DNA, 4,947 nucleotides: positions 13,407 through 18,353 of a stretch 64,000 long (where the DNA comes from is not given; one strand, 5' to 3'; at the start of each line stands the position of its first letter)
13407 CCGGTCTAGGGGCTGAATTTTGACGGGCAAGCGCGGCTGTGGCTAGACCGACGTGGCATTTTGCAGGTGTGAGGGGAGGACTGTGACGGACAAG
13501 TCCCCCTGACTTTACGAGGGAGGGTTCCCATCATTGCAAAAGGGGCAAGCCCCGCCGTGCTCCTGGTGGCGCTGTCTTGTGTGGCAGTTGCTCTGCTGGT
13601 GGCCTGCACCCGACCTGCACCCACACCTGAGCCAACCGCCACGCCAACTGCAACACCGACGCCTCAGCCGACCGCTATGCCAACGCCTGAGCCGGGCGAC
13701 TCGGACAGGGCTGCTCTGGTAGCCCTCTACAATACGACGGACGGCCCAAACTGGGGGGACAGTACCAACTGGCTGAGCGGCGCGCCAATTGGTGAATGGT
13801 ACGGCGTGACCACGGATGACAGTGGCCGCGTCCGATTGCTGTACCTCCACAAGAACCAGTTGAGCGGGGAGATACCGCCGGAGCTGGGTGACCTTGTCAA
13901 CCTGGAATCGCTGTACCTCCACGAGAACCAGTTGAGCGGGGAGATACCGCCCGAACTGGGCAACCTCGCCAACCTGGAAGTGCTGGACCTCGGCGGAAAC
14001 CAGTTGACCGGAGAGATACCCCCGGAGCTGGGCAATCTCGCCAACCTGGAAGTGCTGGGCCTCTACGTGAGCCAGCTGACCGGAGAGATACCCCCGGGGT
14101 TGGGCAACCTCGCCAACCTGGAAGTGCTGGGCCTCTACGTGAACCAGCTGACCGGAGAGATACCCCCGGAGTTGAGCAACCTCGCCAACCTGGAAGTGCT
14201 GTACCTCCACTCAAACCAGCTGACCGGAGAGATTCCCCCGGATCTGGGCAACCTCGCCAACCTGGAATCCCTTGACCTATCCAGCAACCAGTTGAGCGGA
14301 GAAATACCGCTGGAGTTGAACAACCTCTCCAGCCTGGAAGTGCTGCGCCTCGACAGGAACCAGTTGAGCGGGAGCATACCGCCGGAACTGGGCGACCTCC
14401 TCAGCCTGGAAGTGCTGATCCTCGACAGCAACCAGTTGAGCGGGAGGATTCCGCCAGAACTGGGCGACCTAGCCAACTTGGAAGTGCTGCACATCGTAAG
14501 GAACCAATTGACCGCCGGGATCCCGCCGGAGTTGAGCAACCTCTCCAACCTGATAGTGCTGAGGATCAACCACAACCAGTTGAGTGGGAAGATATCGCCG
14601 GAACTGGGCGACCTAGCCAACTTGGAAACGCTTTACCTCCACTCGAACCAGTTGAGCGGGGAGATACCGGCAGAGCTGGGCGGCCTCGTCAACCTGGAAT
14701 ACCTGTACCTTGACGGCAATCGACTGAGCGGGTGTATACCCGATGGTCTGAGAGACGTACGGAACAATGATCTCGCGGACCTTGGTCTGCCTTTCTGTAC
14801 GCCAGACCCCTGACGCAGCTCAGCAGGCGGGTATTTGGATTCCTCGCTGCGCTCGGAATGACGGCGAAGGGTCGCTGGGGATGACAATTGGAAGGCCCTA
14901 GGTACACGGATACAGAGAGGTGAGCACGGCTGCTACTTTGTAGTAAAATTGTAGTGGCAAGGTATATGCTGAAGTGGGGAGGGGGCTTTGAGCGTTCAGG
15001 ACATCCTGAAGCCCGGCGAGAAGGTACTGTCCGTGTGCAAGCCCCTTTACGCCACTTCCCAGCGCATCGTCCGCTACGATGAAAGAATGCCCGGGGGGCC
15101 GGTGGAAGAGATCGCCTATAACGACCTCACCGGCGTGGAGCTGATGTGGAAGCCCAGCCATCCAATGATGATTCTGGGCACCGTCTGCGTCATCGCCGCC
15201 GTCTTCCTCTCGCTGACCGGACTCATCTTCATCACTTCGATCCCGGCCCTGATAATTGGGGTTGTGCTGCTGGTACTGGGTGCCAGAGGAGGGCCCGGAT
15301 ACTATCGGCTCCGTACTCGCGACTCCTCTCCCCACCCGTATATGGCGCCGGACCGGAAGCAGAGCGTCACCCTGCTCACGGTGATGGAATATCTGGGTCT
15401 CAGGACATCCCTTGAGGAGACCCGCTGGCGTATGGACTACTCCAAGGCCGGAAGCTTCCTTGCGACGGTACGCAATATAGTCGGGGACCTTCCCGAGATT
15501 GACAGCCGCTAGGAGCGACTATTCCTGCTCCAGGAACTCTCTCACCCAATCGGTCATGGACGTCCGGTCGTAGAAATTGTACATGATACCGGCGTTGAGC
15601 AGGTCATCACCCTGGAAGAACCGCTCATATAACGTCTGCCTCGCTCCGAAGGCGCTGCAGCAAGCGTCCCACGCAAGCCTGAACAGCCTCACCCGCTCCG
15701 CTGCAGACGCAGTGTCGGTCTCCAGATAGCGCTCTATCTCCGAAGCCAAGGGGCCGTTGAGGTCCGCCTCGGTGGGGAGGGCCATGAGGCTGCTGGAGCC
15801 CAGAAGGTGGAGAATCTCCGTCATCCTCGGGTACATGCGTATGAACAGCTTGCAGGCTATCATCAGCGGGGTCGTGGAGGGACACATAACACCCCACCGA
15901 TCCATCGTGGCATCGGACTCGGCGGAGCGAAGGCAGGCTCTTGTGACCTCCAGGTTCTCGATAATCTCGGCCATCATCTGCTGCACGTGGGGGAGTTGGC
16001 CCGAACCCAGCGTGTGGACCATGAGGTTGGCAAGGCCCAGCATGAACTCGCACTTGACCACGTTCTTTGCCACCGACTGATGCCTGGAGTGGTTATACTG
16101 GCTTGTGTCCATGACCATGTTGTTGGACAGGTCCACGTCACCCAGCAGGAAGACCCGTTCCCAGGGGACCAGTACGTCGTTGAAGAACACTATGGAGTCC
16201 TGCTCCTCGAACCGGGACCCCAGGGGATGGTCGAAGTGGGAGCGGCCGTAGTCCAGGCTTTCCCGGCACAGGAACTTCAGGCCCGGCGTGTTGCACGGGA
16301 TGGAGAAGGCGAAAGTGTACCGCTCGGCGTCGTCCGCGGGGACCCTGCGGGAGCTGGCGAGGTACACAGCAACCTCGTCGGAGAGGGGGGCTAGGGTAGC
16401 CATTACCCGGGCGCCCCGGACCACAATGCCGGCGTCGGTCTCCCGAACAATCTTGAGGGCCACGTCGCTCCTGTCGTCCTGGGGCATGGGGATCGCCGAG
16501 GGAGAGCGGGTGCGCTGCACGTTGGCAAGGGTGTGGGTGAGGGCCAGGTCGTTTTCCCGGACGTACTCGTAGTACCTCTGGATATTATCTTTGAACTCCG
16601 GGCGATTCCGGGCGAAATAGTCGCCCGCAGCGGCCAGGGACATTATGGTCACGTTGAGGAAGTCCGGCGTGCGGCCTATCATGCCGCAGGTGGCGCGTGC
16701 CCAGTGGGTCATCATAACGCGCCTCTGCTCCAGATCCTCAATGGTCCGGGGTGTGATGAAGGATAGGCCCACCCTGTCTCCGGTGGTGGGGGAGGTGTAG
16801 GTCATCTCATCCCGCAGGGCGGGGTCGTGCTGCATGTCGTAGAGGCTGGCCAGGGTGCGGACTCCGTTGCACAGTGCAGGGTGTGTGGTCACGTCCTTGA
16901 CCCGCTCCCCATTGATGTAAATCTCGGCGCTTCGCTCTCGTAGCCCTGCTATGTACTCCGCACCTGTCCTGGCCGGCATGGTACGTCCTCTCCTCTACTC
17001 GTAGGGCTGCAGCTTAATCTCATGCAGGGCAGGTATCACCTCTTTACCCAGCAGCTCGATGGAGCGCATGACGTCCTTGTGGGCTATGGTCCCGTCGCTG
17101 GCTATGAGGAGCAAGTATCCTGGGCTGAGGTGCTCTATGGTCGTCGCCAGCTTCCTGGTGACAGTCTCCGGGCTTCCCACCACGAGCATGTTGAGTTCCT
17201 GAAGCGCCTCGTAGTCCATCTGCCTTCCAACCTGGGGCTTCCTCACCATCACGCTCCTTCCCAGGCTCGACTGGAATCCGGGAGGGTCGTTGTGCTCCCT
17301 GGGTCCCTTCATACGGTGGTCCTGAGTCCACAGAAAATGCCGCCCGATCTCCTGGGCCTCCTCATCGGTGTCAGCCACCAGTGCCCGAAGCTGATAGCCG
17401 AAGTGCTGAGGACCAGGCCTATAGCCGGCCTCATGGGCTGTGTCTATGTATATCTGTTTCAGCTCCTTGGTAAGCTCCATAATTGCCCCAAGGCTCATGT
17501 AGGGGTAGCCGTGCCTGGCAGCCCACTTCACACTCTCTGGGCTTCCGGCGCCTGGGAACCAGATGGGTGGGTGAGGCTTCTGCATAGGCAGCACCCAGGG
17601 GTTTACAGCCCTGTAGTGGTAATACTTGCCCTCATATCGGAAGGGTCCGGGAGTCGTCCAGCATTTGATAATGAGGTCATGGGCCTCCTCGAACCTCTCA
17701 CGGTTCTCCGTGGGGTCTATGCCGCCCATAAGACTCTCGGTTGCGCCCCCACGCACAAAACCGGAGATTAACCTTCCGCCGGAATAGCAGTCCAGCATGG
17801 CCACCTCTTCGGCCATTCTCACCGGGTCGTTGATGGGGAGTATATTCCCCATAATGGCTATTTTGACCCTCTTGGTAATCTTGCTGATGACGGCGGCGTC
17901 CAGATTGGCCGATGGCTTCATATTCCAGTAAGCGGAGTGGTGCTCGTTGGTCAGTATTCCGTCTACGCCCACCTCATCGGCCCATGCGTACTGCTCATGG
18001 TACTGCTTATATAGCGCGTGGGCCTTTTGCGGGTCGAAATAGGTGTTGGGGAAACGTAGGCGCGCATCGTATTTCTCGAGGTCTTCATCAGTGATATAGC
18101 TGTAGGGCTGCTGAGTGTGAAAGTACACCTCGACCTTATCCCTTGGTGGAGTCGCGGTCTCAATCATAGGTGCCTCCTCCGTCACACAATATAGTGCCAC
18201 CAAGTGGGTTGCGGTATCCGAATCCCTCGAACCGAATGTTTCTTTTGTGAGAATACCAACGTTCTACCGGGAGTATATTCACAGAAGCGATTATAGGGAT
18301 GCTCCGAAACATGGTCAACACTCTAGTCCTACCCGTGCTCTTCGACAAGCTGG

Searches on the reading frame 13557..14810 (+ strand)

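Call 97: search_protein_families(library=pfam, proteins=[window:13557-14810:+], max_evalue=0.00001)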
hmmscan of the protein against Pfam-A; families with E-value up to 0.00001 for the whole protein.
window:13557-14810:+ (418 aa): 6 families
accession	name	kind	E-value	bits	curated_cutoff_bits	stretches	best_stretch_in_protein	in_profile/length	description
PF00560.39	LRR_1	-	1.1e-52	165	20.6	0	139-161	1-23/23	Leucine Rich Repeat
PF12799.13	LRR_4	-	1.4e-44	149.6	27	4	211-248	2-37/44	Leucine Rich repeats (2 copies)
PF23598.1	LRR_14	-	6.3e-30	104.5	40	2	93-220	25-149/353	Leucine-rich repeat region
PF13855.12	LRR_8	-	3.2e-28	97.7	27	3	352-390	23-61/61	Leucine rich repeat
PF24758.1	LRR_At5g56370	-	2e-06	28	27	0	187-248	15-75/227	FBD-associated F-box protein At5g56370, LRR repeats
PF24141.1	LRR_ComC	-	2.4e-06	27.9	27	0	208-299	189-273/288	EGF-like domain-containing protein ComC LRR domain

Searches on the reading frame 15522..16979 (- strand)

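Call 97: search_protein_families(library=pfam, proteins=[window:15522-16979:-], max_evalue=0.00001)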
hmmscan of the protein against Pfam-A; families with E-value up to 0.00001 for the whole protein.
window:15522-16979:- (486 aa): 2 families
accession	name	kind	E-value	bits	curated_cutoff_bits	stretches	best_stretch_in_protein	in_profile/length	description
PF11794.13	HpaB_N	-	5.8e-98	328.2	35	1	5-278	1-270/270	4-hydroxyphenylacetate 3-hydroxylase N terminal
PF03241.18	HpaB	-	4.4e-59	199.4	25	1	286-483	2-201/202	4-hydroxyphenylacetate 3-hydroxylase C terminal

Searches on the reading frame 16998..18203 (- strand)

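Call 97: search_protein_families(library=pfam, proteins=[window:16998-18203:-], max_evalue=0.00001)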
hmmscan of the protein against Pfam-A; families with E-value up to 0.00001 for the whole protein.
window:16998-18203:- (402 aa): 1 family
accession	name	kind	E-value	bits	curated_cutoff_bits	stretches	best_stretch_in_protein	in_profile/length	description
PF00296.26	Bac_luciferase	-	1.1e-44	153.5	27.9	1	66-354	23-306/314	Luciferase-like monooxygenase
